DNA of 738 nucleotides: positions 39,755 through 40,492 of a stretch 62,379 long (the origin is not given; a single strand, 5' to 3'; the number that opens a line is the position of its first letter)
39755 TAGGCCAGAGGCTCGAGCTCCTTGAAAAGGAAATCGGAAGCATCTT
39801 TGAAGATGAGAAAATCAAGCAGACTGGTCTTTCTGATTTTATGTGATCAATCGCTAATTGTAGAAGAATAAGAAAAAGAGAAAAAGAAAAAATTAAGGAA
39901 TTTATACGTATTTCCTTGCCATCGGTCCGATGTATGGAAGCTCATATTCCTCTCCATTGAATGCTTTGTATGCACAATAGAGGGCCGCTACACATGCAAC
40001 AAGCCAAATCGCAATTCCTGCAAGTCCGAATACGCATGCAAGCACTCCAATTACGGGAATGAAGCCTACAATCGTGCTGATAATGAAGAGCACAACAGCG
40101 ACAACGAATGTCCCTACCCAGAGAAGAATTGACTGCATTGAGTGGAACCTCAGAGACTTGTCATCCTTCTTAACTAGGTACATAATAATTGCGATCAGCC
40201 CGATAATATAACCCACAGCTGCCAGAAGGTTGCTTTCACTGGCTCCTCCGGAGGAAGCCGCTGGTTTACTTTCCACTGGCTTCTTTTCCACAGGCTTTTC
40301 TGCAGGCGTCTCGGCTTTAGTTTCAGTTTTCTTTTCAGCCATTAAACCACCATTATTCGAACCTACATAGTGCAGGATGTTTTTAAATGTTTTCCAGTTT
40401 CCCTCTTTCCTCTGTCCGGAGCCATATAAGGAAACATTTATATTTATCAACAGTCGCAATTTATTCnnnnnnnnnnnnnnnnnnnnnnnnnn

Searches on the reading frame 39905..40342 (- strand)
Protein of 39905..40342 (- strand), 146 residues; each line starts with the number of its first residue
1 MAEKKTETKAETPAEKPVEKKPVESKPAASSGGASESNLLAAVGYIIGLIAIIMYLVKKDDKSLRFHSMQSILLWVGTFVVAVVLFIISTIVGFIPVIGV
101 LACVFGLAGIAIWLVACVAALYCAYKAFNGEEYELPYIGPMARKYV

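Call 36: search_protein_families(library=pfam, proteins=[window:39905-40342:-], max_evalue=0.001)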
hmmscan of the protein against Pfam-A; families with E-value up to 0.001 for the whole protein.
window:39905-40342:- (146 aa): 2 families
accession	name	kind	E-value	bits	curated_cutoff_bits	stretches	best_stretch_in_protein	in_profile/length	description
PF09685.15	DUF4870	-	2.2e-08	34.5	25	1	44-138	19-103/107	Domain of unknown function (DUF4870)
PF04893.22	Yip1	-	0.00076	19.8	28.6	1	39-125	63-148/173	Yip1 domain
